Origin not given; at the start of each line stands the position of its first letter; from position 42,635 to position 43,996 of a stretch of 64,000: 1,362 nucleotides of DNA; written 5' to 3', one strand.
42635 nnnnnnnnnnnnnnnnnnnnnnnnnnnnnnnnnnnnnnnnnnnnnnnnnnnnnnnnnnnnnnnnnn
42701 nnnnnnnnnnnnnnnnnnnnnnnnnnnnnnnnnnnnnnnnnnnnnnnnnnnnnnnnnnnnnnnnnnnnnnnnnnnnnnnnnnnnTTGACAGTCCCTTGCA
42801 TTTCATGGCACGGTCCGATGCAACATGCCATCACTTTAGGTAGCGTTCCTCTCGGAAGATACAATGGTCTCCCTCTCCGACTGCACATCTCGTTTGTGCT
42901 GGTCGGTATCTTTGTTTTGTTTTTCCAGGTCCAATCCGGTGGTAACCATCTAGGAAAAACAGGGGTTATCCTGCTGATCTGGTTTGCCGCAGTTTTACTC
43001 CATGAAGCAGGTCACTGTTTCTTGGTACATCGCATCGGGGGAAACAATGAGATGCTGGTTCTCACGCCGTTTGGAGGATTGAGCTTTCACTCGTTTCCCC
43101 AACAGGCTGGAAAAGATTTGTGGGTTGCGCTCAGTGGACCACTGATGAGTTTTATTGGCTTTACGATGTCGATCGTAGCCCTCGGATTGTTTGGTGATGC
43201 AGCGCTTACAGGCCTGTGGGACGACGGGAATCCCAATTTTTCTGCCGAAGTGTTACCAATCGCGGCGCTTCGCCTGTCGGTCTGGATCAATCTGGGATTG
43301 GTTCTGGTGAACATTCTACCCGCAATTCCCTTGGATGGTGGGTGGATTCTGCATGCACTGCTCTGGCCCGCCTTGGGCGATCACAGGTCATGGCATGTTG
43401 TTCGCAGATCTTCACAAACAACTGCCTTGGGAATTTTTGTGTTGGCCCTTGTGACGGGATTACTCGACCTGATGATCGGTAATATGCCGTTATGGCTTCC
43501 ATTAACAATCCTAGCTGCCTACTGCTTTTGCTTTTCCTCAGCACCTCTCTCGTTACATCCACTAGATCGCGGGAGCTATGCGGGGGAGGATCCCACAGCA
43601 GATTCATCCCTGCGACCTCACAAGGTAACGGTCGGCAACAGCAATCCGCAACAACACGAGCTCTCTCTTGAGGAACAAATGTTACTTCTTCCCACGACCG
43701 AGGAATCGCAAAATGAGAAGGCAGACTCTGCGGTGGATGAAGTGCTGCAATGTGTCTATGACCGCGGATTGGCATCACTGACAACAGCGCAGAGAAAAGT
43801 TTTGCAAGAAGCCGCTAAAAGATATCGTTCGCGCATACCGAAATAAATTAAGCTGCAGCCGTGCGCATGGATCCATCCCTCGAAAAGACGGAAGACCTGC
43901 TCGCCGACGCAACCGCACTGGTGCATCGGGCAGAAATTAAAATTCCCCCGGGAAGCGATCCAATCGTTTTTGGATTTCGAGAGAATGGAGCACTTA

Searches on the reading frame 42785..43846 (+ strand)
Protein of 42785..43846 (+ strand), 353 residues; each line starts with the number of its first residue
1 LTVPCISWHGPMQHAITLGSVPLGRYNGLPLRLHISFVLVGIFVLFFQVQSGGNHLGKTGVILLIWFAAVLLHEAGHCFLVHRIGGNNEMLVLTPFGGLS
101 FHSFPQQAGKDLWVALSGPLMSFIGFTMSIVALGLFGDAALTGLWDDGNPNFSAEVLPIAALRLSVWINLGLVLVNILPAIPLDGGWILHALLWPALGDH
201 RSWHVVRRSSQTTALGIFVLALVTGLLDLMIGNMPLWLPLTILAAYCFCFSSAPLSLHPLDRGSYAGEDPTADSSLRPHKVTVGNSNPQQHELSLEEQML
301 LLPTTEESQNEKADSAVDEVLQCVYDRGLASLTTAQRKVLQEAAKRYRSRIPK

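Call 47: search_protein_families(library=pfam, proteins=[window:42785-43846:+], max_evalue=0.00001)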
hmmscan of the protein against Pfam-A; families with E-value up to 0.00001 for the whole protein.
window:42785-43846:+ (353 aa): 1 family
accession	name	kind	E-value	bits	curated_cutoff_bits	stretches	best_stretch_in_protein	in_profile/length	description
PF02163.28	Peptidase_M50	-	5.5e-09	36.1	27.2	1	158-202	159-203/221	Peptidase family M50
